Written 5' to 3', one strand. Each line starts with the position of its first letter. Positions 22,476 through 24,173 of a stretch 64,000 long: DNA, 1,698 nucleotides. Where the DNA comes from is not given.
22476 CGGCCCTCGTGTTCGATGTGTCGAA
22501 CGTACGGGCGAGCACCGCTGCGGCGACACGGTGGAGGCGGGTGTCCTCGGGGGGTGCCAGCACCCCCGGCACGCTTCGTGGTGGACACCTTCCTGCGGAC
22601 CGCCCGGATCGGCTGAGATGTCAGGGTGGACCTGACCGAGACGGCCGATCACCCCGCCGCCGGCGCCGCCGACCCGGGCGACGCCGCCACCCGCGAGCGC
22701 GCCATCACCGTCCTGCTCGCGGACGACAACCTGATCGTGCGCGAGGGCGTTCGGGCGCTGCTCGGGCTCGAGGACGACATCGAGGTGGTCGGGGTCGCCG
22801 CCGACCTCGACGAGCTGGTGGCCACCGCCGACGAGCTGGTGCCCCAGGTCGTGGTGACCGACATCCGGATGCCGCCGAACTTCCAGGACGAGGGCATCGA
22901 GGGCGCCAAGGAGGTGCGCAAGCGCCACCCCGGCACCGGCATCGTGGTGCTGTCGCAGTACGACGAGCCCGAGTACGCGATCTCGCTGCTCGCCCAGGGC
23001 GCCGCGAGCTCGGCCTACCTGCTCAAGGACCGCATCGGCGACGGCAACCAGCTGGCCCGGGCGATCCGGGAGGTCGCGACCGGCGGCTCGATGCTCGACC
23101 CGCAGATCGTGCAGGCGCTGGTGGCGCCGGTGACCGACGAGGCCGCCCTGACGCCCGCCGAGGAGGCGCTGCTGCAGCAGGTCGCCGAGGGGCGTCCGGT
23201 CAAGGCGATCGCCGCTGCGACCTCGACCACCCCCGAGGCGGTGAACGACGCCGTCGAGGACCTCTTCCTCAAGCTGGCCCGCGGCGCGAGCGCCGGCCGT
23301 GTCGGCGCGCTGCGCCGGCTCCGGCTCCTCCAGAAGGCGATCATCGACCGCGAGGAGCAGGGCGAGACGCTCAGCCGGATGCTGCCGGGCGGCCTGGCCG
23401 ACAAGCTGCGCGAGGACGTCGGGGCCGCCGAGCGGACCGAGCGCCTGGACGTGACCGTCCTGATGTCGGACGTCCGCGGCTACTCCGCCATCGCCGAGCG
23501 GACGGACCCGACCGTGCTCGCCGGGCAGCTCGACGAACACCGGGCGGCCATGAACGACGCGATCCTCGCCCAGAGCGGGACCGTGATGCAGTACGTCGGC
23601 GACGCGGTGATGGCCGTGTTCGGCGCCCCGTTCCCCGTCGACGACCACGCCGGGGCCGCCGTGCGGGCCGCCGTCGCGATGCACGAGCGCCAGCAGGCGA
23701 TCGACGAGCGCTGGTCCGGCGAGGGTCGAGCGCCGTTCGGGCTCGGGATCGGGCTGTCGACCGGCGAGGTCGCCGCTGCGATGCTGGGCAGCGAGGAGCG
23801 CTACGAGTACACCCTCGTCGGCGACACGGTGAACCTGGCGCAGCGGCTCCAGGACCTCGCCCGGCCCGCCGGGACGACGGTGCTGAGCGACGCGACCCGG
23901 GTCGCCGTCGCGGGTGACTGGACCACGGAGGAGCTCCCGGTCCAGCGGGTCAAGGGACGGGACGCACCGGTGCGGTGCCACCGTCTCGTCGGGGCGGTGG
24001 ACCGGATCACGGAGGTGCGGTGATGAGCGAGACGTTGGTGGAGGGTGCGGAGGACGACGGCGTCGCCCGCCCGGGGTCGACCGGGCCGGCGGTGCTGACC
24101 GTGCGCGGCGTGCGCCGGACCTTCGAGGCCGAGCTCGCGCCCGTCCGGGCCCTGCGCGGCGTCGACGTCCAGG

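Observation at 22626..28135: Signalling cluster: REC-LuxR-nucleotide cyclase fusion, two paralogous NarL regulators, orphan ABC ATPase and a 7+TM GAF histidine kinase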

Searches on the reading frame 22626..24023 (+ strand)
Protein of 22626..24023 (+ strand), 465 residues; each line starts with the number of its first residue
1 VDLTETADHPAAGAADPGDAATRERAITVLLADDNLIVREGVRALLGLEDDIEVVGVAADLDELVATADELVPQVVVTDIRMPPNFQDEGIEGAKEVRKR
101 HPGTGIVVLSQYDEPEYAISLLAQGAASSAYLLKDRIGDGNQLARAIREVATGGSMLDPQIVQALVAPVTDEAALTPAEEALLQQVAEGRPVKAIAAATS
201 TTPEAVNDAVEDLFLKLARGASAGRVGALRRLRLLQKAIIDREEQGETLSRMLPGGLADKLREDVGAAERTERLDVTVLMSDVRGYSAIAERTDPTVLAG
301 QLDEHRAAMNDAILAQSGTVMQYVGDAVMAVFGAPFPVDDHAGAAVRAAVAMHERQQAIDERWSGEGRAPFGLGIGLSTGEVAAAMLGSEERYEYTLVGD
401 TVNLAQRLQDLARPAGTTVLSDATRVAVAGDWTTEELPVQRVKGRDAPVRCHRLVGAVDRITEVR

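Call 4: search_protein_families(library=pfam, proteins=[window:22626-24023:+], max_evalue=0.01)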
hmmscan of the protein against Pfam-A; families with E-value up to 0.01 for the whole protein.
window:22626-24023:+ (465 aa): 2 families
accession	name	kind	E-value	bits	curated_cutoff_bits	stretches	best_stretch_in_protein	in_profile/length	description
PF00211.25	Guanylate_cyc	-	5.4e-18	65.7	21.9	1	275-446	8-174/183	Adenylate and Guanylate cyclase catalytic domain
PF00072.30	Response_reg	-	1.6e-15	57.7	30.2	1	29-134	1-99/111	Response regulator receiver domain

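Call 13: find_homologous_proteins(query=window:22626-24020:+)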
Query window:22626-24020:+ (465 aa): 7684 proteins with E <= 0.001 among 8000 candidates; the best 120 are listed.
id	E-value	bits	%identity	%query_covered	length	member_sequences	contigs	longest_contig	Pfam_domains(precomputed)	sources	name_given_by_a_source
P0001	4.2e-289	976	100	100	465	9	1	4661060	PF00211.26,PF00072.31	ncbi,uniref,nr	ncbi:adenylate/guanylate cyclase domain-containing protein [Dermatobacter hominis]|uniref:adenylate/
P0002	1.7e-236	803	88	93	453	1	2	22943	PF00211.26,PF00072.31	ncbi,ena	-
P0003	1.9e-233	793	86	94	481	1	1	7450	PF00211.26,PF00072.31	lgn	-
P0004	1.0e-231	787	84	98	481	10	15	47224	PF00211.26,PF00072.31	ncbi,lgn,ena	-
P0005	4.3e-231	785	84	95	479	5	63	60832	PF00211.26,PF00072.31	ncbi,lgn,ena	-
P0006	3.0e-227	773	81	97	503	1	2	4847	PF00211.26,PF00072.31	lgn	-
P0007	2.4e-222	756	82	93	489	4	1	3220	PF00211.26,PF00072.31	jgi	jgi:adenylate cyclase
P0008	1.3e-218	744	80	95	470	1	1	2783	PF00211.26,PF00072.31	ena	-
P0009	4.5e-218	742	81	94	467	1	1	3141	PF00211.26,PF00072.31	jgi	jgi:adenylate cyclase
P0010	9.7e-217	738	80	95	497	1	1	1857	PF00211.26,PF00072.31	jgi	jgi:adenylate cyclase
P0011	4.9e-216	736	82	95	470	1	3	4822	PF00211.26,PF00072.31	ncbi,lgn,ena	-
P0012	4.7e-208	709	79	93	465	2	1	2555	PF00211.26,PF00072.31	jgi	jgi:adenylate cyclase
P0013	1.1e-202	692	-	-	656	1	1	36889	PF00211.26,PF00072.31,PF07071.18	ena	-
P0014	1.9e-202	691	75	95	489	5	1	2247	PF00211.26,PF00072.31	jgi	-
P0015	1.3e-199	682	76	94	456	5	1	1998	PF00211.26,PF00072.31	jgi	-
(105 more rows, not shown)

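Call 15: find_related_loci(query=window:22626-24020:+, collection=genome_contigs, flank=8000)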
Query window:22626-24020:+ (465 aa) in genome_contigs; peptide patterns used: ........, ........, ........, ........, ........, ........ (x = any residue, [..] = any of these).
180 stretches matched a pattern; 70 encode a relative of the query (tblastn E <= 1e-3); 70 distinct loci.
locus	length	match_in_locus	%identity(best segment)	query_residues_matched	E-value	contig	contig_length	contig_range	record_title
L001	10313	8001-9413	89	1-464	0e+0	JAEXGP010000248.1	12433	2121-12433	MAG: Actinomycetes bacterium isolate OH_HBB_70 k127_1001254, whole genome shotgun sequence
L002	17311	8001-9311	87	19-456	0e+0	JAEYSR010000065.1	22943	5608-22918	MAG: Actinomycetes bacterium isolate OH_CBlB_104 k127_492671, whole genome shotgun sequence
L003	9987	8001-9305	86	21-455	0e+0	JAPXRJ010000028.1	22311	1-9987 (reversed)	MAG: Microthrixaceae bacterium isolate binned_ad_9.119 NODE_2817_length_22311_cov_3.011224, whole genome shotgun sequenc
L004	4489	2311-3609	83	27-459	0e+0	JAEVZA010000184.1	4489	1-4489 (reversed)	MAG: Actinomycetes bacterium isolate OH_PBB_154 k127_776048, whole genome shotgun sequence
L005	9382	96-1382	75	27-455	0e+0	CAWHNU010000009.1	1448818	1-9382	MAG: uncultured Acidimicrobiales bacterium isolate MFD04850.bin.2.134 genome assembly, contig: contig_5456, whole genome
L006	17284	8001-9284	75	27-454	0e+0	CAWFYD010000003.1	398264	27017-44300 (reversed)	MAG: uncultured Acidimicrobiia bacterium isolate MFD05442.bin.2.104 genome assembly, contig: contig_17018, whole genome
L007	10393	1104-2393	72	27-454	0e+0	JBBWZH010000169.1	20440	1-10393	MAG: Mycobacteriales bacterium isolate Holy_96 scaffold_4063282, whole genome shotgun sequence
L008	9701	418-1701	75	27-454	0e+0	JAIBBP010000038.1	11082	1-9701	MAG: Microthrixaceae bacterium isolate SSF14 UP4B101214_NODE_6386_length_11082_cov_5.509174, whole genome shotgun sequen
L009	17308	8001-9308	71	19-454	0e+0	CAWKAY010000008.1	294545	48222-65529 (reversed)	MAG: uncultured Acidimicrobiaceae bacterium isolate MFD09779.bin.1.222 genome assembly, contig: contig_44208, whole geno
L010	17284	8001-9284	70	27-454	0e+0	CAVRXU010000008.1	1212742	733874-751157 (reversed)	MAG: uncultured Microthrixaceae bacterium isolate MFD02242.bin.1.1 genome assembly, contig: contig_864, whole genome sho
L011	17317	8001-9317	71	27-456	0e+0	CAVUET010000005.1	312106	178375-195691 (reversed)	MAG: uncultured Actinomycetota bacterium isolate MFD04944.bin.2.217 genome assembly, contig: contig_42570, whole genome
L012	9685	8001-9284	71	27-454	0e+0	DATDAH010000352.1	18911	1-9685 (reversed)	MAG TPA_asm: Acidimicrobiales bacterium isolate SMAG_U91 k141_2188105, whole genome shotgun sequence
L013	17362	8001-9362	67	9-454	0e+0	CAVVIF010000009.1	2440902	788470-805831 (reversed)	MAG: uncultured Microthrixaceae bacterium isolate MFD02840.bin.2.310 genome assembly, contig: contig_8468, whole genome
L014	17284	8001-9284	71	27-454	0e+0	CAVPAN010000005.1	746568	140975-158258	MAG: uncultured Microthrixaceae bacterium isolate MFD09779.bin.2.206 genome assembly, contig: contig_30215, whole genome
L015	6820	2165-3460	70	27-454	0e+0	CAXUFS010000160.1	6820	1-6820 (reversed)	MAG TPA_asm: uncultured Kineosporia sp. isolate public_SRR14722325_metawrap_bin.1 genome assembly, contig: public_SRR147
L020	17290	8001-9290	66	24-454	1e-178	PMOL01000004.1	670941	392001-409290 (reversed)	MAG: Candidatus Dormiibacterota bacterium isolate palsa_834 73.20110600_P1M.3_contig_25, whole genome shotgun sequence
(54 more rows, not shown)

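Call 19: search_protein_families(library=ncbifam, proteins=[window:22626-24023:+], max_evalue=0.01)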
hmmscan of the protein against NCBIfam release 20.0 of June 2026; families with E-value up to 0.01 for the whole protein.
window:22626-24023:+ (465 aa): 23 families
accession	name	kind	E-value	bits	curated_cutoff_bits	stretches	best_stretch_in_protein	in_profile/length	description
NF052445.1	RespRegMctR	equivalog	3.8e-27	95.1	300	1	27-217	2-187/205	two-component system response regulator MctR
NF047785.1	respo_reg_MadR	equivalog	7.4e-26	90.8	300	1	27-218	1-192/209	MadR family response regulator transcription factor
NF007935.0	PRK10651.1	equivalog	2e-23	82.7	250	1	24-217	4-198/216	two-component system response regulator NarL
NF007685.0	PRK10360.1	equivalog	1.8e-18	67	258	1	27-217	2-180/196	response regulator transcription factor UhpA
NF011896.0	PRK15369.1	equivalog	1.1e-14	54.6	242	1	27-219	4-194/211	two component system response regulator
NF007018.1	PRK09483.1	equivalog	4e-14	52.8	280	1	27-218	2-192/217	UvrY/SirA/GacA family response regulator transcription factor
NF007708.0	PRK10403.1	equivalog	1.7e-13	50.6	343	1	26-218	6-197/215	nitrate/nitrite response regulator protein NarP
NF001965.0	PRK00742.1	subfamily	3.3e-12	46.3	293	1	26-213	3-189/357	chemotaxis-specific protein-glutamate methyltransferase CheB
NF008098.0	PRK10840.1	equivalog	7.9e-10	38.6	235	1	27-198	4-174/216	response regulator transcription factor RcsB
NF008677.0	PRK11697.1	equivalog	8.6e-10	38.4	246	1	27-150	2-115/238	two-component system response regulator BtsR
NF009206.0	PRK12555.1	subfamily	4e-08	32.6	342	1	28-173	2-136/340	chemotaxis-specific protein-glutamate methyltransferase CheB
NF008469.0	PRK11361.1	equivalog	5.4e-08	32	714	1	27-127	5-100/461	acetoacetate metabolism transcriptional regulator AtoC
TIGR03903.1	TOMM_kin_cyc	equivalog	3e-07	28.7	705.75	1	268-431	280-439/1267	TOMM system kinase/cyclase fusion protein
NF041367.1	CheY_Halo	equivalog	3.4e-07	30.6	200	1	29-120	1-87/114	chemotaxis protein CheY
NF006900.1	PRK09390.1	equivalog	5.1e-07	29.4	255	1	27-209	5-177/203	response regulator FixJ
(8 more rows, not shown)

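Call 20: search_solved_structures(query=window:22626-24020:+, max_evalue=0.001, show_alignments=0)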
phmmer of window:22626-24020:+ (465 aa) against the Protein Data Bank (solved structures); distinct sequences matched with E-value up to 0.001: 94 (the best 60 are shown).
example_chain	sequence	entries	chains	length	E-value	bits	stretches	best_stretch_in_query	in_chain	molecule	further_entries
2w01_A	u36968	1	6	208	4.8e-24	88.2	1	272-432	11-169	ADENYLATE CYCLASE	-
6fht_A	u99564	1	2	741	2.5e-23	85.8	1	261-432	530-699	Bacteriophytochrome,Adenylate cyclase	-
3r5g_A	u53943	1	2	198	3.5e-22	82.1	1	270-456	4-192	CyaB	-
6sir_A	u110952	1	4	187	6.8e-18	67.9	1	267-446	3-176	Nucleotide cyclase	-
3c3w_A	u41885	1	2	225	8.3e-18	67.7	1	27-218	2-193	TWO COMPONENT TRANSCRIPTIONAL REGULATORY PROTEIN DEVR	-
5oyh_A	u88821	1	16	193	2e-17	66.4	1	270-446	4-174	Nucleotide cyclase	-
1wc0_A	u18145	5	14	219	2.1e-17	66.4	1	269-449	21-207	ADENYLATE CYCLASE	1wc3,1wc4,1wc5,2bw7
1wc1_A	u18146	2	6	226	3e-17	65.8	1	270-449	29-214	ADENYLATE CYCLASE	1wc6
1a04_A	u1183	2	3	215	1.4e-16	63.6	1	25-217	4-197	NITRATE/NITRITE RESPONSE REGULATOR PROTEIN NARL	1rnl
7yz9_A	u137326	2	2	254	3.7e-16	62.2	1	230-450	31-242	Adenylate cyclase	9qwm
4ldz_A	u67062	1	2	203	6.7e-16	61.4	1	27-216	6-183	Transcriptional regulatory protein DesR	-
6ao9_A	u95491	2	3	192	7e-16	61.3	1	270-446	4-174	Bacterio-rhodopsin/guanylyl cyclase 1 fusion protein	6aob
6aoa_A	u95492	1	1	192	9.1e-16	60.9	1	270-446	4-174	Bacterio-rhodopsin/guanylyl cyclase 1 fusion protein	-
4p2f_A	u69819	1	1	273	1.1e-15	60.7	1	242-455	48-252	Adenylate cyclase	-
4p2x_A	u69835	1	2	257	1.3e-15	60.4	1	244-455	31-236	Adenylate cyclase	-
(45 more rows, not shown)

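Call 32: search_protein_families(library=pfam, proteins=[L010:10124-12562:+, L009:10030-12435:+, L014:10134-12491:+, L014:12488-14911:+, L009:14119-15549:+, L007:3214-5628:+], max_evalue=0.001)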
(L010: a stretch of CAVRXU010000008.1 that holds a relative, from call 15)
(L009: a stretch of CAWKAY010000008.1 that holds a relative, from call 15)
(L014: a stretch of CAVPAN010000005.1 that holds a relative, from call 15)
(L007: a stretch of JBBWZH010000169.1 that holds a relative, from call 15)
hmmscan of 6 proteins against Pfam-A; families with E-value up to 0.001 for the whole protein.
L010:10124-12562:+ (812 aa): 1 family
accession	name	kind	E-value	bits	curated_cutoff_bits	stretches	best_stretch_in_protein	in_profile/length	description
PF02687.27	FtsX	-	6.6e-18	65.3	25.5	2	686-803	2-118/120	FtsX-like permease C-terminal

L009:10030-12435:+ (801 aa): 1 family
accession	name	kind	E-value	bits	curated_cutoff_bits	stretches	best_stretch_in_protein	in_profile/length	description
PF02687.27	FtsX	-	1.4e-19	70.7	25.5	2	675-792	2-118/120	FtsX-like permease C-terminal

L014:10134-12491:+ (785 aa): 1 family
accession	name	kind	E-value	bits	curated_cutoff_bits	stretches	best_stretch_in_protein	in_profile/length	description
PF02687.27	FtsX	-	3.8e-14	53.2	25.5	1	659-778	2-120/120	FtsX-like permease C-terminal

L014:12488-14911:+ (807 aa): 1 family
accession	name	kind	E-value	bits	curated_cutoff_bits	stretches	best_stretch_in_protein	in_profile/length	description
PF02687.27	FtsX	-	1.7e-15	57.5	25.5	1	684-800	5-120/120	FtsX-like permease C-terminal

L009:14119-15549:+ (476 aa): 9 families
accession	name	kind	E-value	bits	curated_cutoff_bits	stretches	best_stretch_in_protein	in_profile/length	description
PF13450.12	NAD_binding_8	-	5.9e-12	46.1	21.9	1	8-63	1-54/68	NAD(P)-binding Rossmann-like domain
PF01593.30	Amino_oxidase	-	8.5e-09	35.6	19.8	1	15-254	3-236/443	Flavin containing amine oxidoreductase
PF01266.30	DAO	-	4.3e-08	33.5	27.9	1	5-112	1-109/353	FAD dependent oxidoreductase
PF00890.30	FAD_binding_2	-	2.1e-06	27.6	20.4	1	5-42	1-38/414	FAD binding domain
PF01946.23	Thi4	-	3.5e-06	26.9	26.2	1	3-43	17-58/235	Thi4 family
PF12831.13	FAD_oxidored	-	6.3e-06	26.2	27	1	5-42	1-38/416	FAD dependent oxidoreductase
PF01494.25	FAD_binding_3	-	2.3e-05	24.2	22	1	4-43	2-41/349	FAD binding domain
PF03486.20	HI0933_like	-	0.00024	21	50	1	5-39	2-36/244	HI0933-like protein Rossmann domain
PF07992.20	Pyr_redox_2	-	0.00029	20.8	26.1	1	5-37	2-35/291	Pyridine nucleotide-disulphide oxidoreductase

L007:3214-5628:+ (804 aa): 1 family
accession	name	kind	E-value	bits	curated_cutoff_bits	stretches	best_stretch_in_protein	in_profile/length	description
PF02687.27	FtsX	-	4.8e-15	56.1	25.5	1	678-787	2-113/120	FtsX-like permease C-terminal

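Call 54: search_protein_families(library=padloc, proteins=[window:22626-24023:+], max_evalue=0.001)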
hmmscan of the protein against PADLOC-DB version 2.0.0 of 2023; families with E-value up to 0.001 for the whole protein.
window:22626-24023:+ (465 aa): 6 families
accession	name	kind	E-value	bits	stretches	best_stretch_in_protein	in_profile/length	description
PDLC00734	PycC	-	5.5e-21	73.1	1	269-410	183-322/374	Pycsar cyclase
PDLC02367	PycC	-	1.1e-15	55.7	1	263-419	31-184/226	-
PDLC00766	PycC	-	3.3e-12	44.4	1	263-419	31-186/232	Pycsar cyclase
PDLC00765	PycC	-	1e-08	32.7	1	270-419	251-404/477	Pycsar cyclase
PDLC02366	PycC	-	5.7e-06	23.5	1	270-427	272-433/486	-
PDLC02369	PycC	-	0.00096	16.8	0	275-415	46-179/248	-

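Call 71: search_protein_families(library=pfam, proteins=[L020:4264-6057:-, L020:3765-4343:-, L020:6354-6935:-, L020:5991-6896:+, L020:1366-3684:-, L020:9190-11457:+, L020:11454-13589:+, L020:13589-15790:+, L020:55-1353:+], max_evalue=0.001)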
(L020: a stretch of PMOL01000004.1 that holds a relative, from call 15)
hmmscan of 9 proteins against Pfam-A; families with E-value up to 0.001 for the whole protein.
L020:4264-6057:- (597 aa): 1 family
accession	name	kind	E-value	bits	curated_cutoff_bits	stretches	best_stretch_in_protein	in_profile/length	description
PF01642.28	MM_CoA_mutase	-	1.6e-215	717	22.1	1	75-589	2-512/512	Methylmalonyl-CoA mutase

L020:3765-4343:- (192 aa): 0 families

L020:6354-6935:- (193 aa): 0 families

L020:5991-6896:+ (301 aa): 0 families

L020:1366-3684:- (772 aa): 5 families
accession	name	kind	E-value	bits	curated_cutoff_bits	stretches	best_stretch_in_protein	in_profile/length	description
PF00563.25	EAL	-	1.7e-40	139.3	31.3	1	533-757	9-236/236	EAL domain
PF00990.26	GGDEF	-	4.4e-30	105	23.8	1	361-504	1-161/161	Diguanylate cyclase, GGDEF domain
PF01590.32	GAF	-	2e-12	48.2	22.4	1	230-348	34-133/133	GAF domain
PF13185.12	GAF_2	-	2.1e-10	41.4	28.6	1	193-348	2-135/136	GAF domain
PF13492.12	GAF_3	-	2e-06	28.7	27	1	286-350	66-129/129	GAF domain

L020:9190-11457:+ (755 aa): 3 families
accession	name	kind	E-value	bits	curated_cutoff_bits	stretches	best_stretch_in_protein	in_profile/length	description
PF07730.19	HisKA_3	-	3e-15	56.9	24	1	558-623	1-66/68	Histidine kinase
PF02518.31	HATPase_c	-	2.2e-09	38.2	26.4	1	662-748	5-109/111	Histidine kinase-, DNA gyrase B-, and HSP90-like ATPase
PF13581.12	HATPase_c_2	-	1.5e-05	25.5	27.4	1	636-712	6-86/127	Histidine kinase-like ATPase domain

L020:11454-13589:+ (711 aa): 3 families
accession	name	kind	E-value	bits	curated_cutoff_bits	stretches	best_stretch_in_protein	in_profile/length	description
PF07730.19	HisKA_3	-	2e-15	57.5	24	1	513-578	1-66/68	Histidine kinase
PF02518.31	HATPase_c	-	3e-11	44.2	26.4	1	616-702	4-108/111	Histidine kinase-, DNA gyrase B-, and HSP90-like ATPase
PF13581.12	HATPase_c_2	-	7.9e-05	23.1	27.4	1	610-668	24-87/127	Histidine kinase-like ATPase domain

L020:13589-15790:+ (733 aa): 3 families
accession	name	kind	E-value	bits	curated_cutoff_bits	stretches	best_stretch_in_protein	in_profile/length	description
PF07730.19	HisKA_3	-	4.5e-14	53.2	24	1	535-600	1-66/68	Histidine kinase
PF02518.31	HATPase_c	-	5.2e-09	37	26.4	1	638-724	4-108/111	Histidine kinase-, DNA gyrase B-, and HSP90-like ATPase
PF01590.32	GAF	-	0.00035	21.5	22.4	0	401-504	3-132/133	GAF domain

L020:55-1353:+ (432 aa): 0 families

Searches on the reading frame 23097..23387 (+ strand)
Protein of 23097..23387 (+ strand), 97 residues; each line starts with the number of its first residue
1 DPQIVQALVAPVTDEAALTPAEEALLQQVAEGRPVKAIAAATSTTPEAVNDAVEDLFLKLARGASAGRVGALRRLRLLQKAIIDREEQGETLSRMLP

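Call 24: search_protein_families(library=pfam, proteins=[window:23097-23387:+], max_evalue=10)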
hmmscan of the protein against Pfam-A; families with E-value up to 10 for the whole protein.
seq(97 aa): 3 families
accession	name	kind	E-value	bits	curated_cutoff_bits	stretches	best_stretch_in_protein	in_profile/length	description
PF00196.25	GerE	-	0.011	15.8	23.5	1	17-60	2-45/57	Bacterial regulatory proteins, luxR family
PF13542.12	HTH_Tnp_ISL3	-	0.031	14.2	27.4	1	22-55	17-49/51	Helix-turn-helix domain of transposase family ISL3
PF12085.13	DUF3562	-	0.064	13.4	26.3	1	35-64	8-37/60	Protein of unknown function (DUF3562)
